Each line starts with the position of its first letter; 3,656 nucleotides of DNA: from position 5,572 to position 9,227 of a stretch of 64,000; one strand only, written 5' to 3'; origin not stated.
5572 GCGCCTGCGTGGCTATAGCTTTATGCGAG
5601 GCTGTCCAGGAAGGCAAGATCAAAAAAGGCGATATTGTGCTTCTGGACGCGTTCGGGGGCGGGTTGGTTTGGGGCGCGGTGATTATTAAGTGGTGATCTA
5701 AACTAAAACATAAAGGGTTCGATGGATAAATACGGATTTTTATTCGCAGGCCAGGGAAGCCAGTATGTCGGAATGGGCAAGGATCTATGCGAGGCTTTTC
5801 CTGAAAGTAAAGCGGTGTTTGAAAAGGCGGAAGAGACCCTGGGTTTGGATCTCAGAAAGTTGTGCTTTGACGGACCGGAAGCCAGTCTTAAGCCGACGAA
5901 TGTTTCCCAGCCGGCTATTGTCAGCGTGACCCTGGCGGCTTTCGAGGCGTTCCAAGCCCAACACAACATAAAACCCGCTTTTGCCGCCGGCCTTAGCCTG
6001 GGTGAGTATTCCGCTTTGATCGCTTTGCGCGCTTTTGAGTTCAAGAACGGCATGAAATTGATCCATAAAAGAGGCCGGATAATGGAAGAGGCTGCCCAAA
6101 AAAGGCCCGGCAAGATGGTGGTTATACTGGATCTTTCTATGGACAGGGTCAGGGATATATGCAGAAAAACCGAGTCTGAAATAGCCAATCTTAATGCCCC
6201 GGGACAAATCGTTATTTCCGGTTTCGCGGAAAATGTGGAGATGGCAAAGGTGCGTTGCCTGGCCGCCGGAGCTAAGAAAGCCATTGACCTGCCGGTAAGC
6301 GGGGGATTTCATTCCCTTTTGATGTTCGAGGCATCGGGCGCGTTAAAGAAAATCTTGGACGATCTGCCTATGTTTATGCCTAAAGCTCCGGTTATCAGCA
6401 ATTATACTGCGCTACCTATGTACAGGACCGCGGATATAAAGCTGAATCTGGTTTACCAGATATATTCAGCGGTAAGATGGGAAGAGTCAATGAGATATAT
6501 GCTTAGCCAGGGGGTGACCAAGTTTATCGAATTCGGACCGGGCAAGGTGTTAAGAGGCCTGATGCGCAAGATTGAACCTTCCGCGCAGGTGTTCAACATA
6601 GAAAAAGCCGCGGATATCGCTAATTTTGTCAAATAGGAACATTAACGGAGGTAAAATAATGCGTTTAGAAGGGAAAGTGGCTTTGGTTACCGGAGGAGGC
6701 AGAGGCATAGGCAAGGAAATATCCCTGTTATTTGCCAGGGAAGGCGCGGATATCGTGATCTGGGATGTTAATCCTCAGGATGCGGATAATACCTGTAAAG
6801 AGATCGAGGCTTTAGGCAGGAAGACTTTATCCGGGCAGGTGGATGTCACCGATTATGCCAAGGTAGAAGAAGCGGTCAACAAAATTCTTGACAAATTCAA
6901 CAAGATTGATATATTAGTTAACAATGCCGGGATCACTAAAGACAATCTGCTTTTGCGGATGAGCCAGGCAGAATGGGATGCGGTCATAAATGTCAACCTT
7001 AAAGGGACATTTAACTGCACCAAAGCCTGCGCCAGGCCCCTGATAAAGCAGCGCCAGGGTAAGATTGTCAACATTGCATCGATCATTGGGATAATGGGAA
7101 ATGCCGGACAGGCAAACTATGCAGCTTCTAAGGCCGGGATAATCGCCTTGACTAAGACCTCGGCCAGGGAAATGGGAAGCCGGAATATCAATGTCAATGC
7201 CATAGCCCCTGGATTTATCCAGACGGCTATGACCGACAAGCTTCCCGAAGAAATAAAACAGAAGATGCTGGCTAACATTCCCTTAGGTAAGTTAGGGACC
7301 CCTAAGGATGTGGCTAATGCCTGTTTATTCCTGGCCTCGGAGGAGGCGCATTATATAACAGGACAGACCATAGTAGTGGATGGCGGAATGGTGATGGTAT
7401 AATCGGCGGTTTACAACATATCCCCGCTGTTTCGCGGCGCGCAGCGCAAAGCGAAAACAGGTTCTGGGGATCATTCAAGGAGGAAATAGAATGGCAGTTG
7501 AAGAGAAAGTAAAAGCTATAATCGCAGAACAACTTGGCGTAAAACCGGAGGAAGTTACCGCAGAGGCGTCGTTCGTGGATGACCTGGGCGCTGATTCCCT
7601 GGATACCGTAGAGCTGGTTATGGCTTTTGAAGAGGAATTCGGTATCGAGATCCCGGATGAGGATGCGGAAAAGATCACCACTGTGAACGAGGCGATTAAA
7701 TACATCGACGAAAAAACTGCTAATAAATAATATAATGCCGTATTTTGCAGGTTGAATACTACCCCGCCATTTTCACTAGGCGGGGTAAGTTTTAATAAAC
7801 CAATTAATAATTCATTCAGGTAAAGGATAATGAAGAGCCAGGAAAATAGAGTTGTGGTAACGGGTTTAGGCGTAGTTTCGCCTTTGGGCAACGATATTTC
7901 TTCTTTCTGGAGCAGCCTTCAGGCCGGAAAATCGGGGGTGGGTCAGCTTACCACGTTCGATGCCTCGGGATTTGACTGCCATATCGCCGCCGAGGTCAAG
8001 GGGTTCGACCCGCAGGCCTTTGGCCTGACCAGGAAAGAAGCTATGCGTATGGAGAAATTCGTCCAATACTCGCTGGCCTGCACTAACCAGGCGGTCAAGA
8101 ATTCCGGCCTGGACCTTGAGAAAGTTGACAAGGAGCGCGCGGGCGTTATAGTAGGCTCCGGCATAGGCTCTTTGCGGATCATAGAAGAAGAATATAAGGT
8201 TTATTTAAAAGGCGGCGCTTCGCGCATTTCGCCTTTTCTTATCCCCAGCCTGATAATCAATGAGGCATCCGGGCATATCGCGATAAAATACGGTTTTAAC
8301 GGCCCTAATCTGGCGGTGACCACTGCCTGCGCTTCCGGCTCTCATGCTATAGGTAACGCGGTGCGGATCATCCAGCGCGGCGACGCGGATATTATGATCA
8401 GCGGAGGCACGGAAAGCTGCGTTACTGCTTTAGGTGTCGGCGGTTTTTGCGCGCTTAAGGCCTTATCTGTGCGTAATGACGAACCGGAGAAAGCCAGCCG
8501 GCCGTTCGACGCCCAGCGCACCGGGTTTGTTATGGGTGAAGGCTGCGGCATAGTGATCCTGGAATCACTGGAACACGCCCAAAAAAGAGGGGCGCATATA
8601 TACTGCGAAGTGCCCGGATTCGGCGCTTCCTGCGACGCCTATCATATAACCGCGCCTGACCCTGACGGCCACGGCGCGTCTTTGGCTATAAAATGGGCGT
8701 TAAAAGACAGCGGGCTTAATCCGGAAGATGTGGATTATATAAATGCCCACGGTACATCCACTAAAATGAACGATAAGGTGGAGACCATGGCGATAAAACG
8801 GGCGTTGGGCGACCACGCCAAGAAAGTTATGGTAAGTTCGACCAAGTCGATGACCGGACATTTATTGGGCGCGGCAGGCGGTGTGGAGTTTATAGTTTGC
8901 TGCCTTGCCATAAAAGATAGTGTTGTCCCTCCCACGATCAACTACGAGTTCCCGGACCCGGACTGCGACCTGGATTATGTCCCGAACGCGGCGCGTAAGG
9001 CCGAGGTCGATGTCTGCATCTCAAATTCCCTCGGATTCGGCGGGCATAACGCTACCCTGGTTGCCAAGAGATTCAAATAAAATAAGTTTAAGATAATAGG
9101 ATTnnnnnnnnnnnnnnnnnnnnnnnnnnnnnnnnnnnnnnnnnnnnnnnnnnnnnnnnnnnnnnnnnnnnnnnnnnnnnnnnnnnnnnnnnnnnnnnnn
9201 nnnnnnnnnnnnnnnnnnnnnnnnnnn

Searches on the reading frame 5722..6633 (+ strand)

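Call 81: search_protein_families(library=pfam, proteins=[window:5722-6633:+], max_evalue=0.00001)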
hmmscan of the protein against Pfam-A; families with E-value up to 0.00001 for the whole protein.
window:5722-6633:+ (304 aa): 1 family
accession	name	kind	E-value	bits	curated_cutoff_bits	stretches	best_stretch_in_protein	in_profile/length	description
PF00698.26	Acyl_transf_1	-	4.8e-26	92.4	32.7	1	6-276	2-270/319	Acyl transferase domain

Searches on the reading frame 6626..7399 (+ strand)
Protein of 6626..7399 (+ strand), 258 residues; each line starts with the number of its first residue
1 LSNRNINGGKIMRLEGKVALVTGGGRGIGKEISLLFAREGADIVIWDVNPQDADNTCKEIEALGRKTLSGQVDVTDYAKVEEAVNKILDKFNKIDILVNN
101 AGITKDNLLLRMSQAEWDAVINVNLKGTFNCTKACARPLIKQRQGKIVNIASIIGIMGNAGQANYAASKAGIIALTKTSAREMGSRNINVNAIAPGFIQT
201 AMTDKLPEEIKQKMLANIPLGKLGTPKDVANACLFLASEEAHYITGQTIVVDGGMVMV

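Call 81: search_protein_families(library=pfam, proteins=[window:6626-7399:+], max_evalue=0.00001)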
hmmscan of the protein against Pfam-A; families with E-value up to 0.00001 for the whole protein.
window:6626-7399:+ (258 aa): 3 families
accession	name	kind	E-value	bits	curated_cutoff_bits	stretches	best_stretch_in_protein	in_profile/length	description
PF13561.12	adh_short_C2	-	7.4e-73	245.4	27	1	26-255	6-235/236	Enoyl-(Acyl carrier protein) reductase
PF00106.31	adh_short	-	3.6e-65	219.6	26.6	1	17-209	1-193/195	short chain dehydrogenase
PF08659.16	KR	-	1.1e-22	81.3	22.6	1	19-179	3-163/180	KR domain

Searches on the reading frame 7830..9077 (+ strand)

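Call 81: search_protein_families(library=pfam, proteins=[window:7830-9077:+], max_evalue=0.00001)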
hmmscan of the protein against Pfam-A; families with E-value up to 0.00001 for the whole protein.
window:7830-9077:+ (416 aa): 3 families
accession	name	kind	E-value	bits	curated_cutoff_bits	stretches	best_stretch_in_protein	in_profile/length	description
PF00109.32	ketoacyl-synt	-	3.8e-63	213.9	20.8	1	6-250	2-252/252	Beta-ketoacyl synthase, N-terminal domain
PF02801.28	Ketoacyl-synt_C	-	3.6e-41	140.3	20.8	1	258-373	1-119/119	Beta-ketoacyl synthase, C-terminal domain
PF00108.29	Thiolase_N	-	1.1e-06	28.7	26.4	1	152-196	68-114/260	Thiolase, N-terminal domain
